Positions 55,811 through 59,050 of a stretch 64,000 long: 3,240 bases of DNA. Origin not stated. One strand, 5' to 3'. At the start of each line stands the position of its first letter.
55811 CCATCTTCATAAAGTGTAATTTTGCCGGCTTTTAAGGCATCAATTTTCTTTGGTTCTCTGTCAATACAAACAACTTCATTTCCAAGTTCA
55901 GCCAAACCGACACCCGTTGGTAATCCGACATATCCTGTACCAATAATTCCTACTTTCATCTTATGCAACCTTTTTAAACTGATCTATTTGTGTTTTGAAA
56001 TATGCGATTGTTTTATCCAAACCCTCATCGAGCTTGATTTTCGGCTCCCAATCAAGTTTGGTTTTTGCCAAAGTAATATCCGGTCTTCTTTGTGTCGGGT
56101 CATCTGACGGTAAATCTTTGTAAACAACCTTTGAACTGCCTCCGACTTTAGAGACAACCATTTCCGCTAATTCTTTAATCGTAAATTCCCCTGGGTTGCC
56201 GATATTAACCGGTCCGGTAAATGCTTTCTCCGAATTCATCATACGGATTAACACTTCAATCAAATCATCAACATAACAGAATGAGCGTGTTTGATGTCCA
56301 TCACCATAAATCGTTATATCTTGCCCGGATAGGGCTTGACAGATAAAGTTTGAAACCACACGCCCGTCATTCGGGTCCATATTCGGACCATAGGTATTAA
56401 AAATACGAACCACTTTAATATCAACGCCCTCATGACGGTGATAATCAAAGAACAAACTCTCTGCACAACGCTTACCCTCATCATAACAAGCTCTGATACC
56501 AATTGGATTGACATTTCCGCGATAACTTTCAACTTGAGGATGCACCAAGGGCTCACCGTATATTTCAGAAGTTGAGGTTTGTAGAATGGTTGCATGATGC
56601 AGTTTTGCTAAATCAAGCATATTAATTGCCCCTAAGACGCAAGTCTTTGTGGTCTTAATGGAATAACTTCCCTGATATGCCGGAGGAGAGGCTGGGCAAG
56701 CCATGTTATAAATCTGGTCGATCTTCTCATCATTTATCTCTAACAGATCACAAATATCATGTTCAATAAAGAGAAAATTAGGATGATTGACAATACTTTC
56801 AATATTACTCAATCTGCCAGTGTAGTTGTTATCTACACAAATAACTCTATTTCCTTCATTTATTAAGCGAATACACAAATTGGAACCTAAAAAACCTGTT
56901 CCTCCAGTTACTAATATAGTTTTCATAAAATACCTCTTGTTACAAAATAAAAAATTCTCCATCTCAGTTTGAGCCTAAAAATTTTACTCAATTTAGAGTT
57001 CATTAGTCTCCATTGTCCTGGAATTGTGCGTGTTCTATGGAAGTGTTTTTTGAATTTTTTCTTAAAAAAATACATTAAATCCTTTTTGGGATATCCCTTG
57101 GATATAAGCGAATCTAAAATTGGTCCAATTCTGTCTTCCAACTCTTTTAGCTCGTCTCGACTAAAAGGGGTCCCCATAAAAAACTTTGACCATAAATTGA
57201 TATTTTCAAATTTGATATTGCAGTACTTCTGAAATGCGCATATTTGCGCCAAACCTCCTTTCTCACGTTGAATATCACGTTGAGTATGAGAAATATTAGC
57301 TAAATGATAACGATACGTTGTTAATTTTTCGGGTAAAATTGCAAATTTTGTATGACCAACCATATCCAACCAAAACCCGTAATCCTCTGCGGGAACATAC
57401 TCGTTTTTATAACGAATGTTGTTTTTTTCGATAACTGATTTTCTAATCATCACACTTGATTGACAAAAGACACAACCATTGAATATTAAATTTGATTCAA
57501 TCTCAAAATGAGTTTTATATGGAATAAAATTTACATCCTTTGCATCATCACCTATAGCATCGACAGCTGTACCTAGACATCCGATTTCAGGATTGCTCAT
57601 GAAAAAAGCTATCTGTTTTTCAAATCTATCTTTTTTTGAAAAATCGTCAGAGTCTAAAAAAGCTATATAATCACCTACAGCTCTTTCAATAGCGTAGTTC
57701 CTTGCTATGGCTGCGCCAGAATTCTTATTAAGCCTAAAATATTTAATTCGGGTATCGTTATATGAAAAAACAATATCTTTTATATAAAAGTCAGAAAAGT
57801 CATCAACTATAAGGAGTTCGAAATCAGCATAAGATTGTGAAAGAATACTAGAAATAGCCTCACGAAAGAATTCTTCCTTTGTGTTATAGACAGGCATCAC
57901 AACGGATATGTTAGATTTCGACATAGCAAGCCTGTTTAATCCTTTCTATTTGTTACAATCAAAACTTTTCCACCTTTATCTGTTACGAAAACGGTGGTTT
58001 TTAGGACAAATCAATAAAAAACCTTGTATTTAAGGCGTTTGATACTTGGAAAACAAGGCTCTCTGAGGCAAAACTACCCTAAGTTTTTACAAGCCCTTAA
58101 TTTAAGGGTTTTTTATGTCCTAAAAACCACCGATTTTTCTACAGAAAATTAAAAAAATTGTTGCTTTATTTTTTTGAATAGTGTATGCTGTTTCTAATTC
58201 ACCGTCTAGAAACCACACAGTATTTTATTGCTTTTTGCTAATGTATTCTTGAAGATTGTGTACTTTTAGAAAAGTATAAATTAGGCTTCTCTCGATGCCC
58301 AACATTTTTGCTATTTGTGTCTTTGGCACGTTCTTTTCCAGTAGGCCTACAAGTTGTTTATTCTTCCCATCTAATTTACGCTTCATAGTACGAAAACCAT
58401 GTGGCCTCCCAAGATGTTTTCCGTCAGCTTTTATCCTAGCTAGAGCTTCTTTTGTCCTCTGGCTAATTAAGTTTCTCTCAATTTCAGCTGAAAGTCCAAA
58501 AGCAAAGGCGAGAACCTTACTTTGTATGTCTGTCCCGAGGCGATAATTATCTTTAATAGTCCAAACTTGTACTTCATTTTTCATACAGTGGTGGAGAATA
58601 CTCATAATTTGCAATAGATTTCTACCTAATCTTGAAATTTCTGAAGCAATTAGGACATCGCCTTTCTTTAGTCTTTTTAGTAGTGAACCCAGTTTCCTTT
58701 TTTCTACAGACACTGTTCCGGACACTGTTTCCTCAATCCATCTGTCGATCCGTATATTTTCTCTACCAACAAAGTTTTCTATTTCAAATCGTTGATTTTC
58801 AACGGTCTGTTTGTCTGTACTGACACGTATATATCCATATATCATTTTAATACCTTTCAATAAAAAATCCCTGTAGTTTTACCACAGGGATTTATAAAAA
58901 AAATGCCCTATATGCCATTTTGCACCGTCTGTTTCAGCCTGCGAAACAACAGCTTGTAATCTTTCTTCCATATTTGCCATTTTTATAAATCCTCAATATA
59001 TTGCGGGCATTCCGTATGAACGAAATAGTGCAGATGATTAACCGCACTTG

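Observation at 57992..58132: Candidate invertible promoter (inverton) between a serine invertase and a 10-gene surface-glycan operon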

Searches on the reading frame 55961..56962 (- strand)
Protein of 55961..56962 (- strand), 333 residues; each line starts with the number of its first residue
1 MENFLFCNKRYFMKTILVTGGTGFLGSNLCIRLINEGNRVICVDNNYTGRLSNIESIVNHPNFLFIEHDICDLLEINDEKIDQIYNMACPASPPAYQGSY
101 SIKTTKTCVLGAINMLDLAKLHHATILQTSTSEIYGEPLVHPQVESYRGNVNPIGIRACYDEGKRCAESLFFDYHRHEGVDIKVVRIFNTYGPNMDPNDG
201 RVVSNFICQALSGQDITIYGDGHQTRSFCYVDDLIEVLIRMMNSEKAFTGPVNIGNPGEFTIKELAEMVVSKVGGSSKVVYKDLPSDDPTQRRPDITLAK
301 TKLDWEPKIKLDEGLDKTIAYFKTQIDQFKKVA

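Call 5: search_protein_families(library=pfam, proteins=[window:55961-56962:-])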
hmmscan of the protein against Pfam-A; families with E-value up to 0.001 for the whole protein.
window:55961-56962:- (333 aa): 7 families
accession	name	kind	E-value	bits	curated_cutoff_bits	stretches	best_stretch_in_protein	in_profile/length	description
PF16363.11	GDP_Man_Dehyd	-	8.4e-49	167.2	27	1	17-318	1-332/332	GDP-mannose 4,6 dehydratase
PF01370.27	Epimerase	-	1.3e-45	156.1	20.9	1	16-255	1-240/240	NAD dependent epimerase/dehydratase family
PF01073.25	3Beta_HSD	-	4.1e-08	33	22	1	17-236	1-223/280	3-beta hydroxysteroid dehydrogenase/isomerase family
PF02719.21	Polysacc_synt_2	-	1.5e-07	31.3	20.2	0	16-123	1-119/293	Polysaccharide biosynthesis protein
PF07993.18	NAD_binding_4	-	5.8e-07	29.4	20.1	0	65-204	65-218/258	Male sterility protein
PF00106.31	adh_short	-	0.00016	21.7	26.6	1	14-75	1-63/195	short chain dehydrogenase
PF04321.23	RmlD_sub_bind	-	0.00061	19.4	27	0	15-279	2-237/287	RmlD substrate binding domain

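Call 56: search_protein_families(library=ncbifam, proteins=[window:55961-56962:-], max_evalue=0.00001)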
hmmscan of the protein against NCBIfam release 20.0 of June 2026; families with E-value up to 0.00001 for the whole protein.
window:55961-56962:- (333 aa): 20 families
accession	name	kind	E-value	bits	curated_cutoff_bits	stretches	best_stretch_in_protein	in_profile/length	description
TIGR01181.1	dTDP_gluc_dehyt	equivalog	7.2e-37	127.2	365.1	1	16-329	2-318/321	dTDP-glucose 4,6-dehydratase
TIGR04180.1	EDH_00030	hypoth_equivalog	6e-31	107.6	475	1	16-282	1-265/297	NAD-dependent 4,6-dehydratase LegB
NF008872.0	PRK11908.1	equivalog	5.6e-30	104.6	294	1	13-331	1-344/349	bifunctional UDP-4-keto-pentose/UDP-xylose synthase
NF005998.1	PRK08125.1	equivalog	1.9e-25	89.3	777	1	14-322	316-649/649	bifunctional UDP-4-amino-4-deoxy-L-arabinose formyltransferase/UDP-glucuronic acid oxidase ArnA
TIGR01179.1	galE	equivalog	1.1e-22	80.3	262.3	1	16-319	2-322/332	UDP-glucose 4-epimerase GalE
NF007490.0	PRK10084.1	subfamily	2.7e-21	76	649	1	16-327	3-339/361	dTDP-glucose 4,6-dehydratase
NF007582.0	PRK10217.1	equivalog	3.3e-21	75.8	698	1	13-331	1-340/355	dTDP-glucose 4,6-dehydratase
NF011728.1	PRK15181.1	equivalog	1.8e-20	73.3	760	1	14-322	16-337/348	Vi polysaccharide biosynthesis UDP-N-acetylglucosaminuronic acid C-4 epimerase TviC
TIGR02197.1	heptose_epim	equivalog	8.3e-20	71.2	274.6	1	16-321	1-312/316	ADP-glyceromanno-heptose 6-epimerase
NF047922.1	GDPFucSynFcl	equivalog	3.6e-18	66.1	500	1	168-326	142-305/308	GDP-L-fucose synthase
TIGR02622.1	CDP_4_6_dhtase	equivalog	8.2e-14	51.5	278.45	1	12-328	3-336/352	CDP-glucose 4,6-dehydratase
NF041015.1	UDPsulfquin_syn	equivalog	6.2e-12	45.2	575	1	196-246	232-282/384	UDP-sulfoquinovose synthase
NF047837.1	UDPAcbARedWbcJ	equivalog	9.9e-12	44.4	500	1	159-270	102-212/372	UDP-2-acetamido-2,6-beta-L-arabino-hexul-4-ose reductase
NF007956.0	PRK10675.1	subfamily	1.3e-10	41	394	1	15-238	2-237/338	UDP-glucose 4-epimerase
TIGR01777.1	yfcH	hypoth_equivalog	1.5e-09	37.8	207.35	0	219-272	188-240/292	TIGR01777 family oxidoreductase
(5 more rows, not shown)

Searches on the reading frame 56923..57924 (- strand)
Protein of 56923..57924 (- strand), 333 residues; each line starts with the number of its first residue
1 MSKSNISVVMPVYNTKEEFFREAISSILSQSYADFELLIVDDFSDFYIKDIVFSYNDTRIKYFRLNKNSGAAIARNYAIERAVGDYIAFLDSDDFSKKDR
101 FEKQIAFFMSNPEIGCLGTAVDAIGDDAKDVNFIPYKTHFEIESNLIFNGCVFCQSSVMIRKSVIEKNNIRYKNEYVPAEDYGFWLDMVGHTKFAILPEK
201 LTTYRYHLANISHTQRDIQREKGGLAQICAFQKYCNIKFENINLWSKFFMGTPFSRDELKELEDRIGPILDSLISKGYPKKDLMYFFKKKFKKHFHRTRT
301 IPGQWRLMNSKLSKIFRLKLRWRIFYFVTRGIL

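Call 5: search_protein_families(library=pfam, proteins=[window:56923-57924:-])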
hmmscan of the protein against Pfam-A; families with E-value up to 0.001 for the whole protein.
window:56923-57924:- (333 aa): 3 families
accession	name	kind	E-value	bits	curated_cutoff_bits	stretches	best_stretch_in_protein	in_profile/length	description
PF00535.33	Glycos_transf_2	-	7.4e-33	114.3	23.3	1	7-167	1-166/168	Glycosyl transferase family 2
PF10111.15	Glyco_tranf_2_2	-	1.4e-12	48.1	27.3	1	7-107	1-105/276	Glycosyltransferase like family 2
PF13641.12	Glyco_tranf_2_3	-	4e-08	34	27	1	6-123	3-125/230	Glycosyltransferase like family 2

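Call 56: search_protein_families(library=ncbifam, proteins=[window:56923-57924:-], max_evalue=0.00001)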
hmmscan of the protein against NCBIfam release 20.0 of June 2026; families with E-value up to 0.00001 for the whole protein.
window:56923-57924:- (333 aa): 15 families
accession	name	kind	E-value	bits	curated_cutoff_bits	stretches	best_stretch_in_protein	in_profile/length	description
NF047683.1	TeichurnBiosyTuaG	equivalog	1e-31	110.5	400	1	3-215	5-214/252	teichuronic acid biosynthesis protein TuaG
NF053739.1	GlytfEpsEBac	equivalog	1.8e-25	89.4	450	1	5-188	2-185/265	glycosyltransferase EpsE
NF007482.0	PRK10073.1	equivalog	8e-18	64.5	423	1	2-106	4-108/334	glycosyltransferase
NF007453.0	PRK10018.1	equivalog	2.1e-17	63.7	382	1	4-101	6-104/280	colanic acid biosynthesis glycosyltransferase WcaA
TIGR04017.1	WcaA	equivalog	3.6e-17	62.9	495.75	1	4-101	5-103/279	colanic acid biosynthesis glycosyltransferase WcaA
NF038299.1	EPS_HpsN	equivalog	2.3e-16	59.7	425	1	5-119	2-117/317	hormogonium polysaccharide biosynthesis glycosyltransferase HpsN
TIGR03965.1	mycofact_glyco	equivalog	2.1e-14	53.3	280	1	3-127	73-197/467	mycofactocin biosynthesis glycosyltransferase MftF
NF038302.1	EPS_HpsE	equivalog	2.4e-14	53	300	1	5-124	2-127/307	hormogonium polysaccharide biosynthesis glycosyltransferase HpsE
NF050050.1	ProtGlycPglI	equivalog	4.2e-14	52.6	500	1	4-95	2-95/306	GalNAc(5)-diNAcBac-PP-undecaprenol beta-1,3-glucosyltransferase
NF041394.1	GtaseAglG_Halo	equivalog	1.2e-13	51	440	1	5-121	2-120/304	glucosyl-dolichyl phosphate glucuronosyltransferase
TIGR03937.1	PgaC_IcaA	equivalog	5.1e-12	45.5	422.3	1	4-116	45-158/407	poly-beta-1,6-N-acetyl-D-glucosamine synthase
NF041875.1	EPS_EpsD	equivalog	8.6e-12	45.1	370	1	6-118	1-114/325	exopolysaccharide biosynthesis glycosyltransferase EpsD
TIGR04242.1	nodulat_NodC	equivalog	3.3e-11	42.8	550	1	5-117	49-164/395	chitooligosaccharide synthase NodC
TIGR03111.1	glyc2_xrt_Gpos1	hypoth_equivalog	8.7e-11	41.3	363.95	1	5-122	50-170/439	TIGR03111 family XrtG-associated glycosyltransferase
TIGR04283.1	glyco_like_mftF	equivalog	1.7e-06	27.8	182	1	6-203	1-184/221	TIGR04283 family arsenosugar biosynthesis glycosyltransferase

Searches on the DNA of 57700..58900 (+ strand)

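Call 46: search_rna_families(source=window, start=57700, end=58400, threshold=evalue, max_evalue=1)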
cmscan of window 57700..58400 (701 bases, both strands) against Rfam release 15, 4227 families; matches with E-value up to 1: 4.
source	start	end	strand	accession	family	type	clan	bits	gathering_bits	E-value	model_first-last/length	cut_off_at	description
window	57976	58149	+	RF03926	MIR1435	Gene; miRNA;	-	22.4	94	0.88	1-186/186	no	MIR1435 microRNA precursor family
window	57981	58031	+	RF04006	mir-9338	Gene; miRNA;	-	19.2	98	0.24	1-67/67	no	mir-9338 microRNA precursor family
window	58102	58153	+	RF00032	Histone3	Cis-reg;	-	16.9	34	0.13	1-46/46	no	Histone 3' UTR stem-loop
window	57970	58028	-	RF00032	Histone3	Cis-reg;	-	14.8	34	0.78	1-46/46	no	Histone 3' UTR stem-loop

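Call 67: search_dna_similar(query=window:57900-58900:+, collection=phages, mode=distant, max_rows=10)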
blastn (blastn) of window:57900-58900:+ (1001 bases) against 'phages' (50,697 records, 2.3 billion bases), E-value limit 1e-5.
Records with a match: 3; places in all: 3; records where one place covers at least 80% of the query: 0.
Best place of each record, by identity: 60-80% 3.
By first word of the organism name: Bacteroides 2; Bacteriophage 1.
By host as written in the record: Bacteroides fragilis 2; - 1.
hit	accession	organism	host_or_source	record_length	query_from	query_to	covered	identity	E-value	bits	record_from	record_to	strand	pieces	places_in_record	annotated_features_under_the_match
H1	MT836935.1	Bacteriophage sp.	human fecal samples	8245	510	946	44%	65.9%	2e-21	109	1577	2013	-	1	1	record has no annotation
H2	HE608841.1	Bacteroides phage B124-14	Bacteroides fragilis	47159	522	689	17%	76.9%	4e-25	123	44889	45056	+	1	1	putative resolvase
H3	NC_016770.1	Bacteroides phage B124-14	Bacteroides fragilis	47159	522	689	17%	76.9%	4e-25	123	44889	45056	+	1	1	DNA invertase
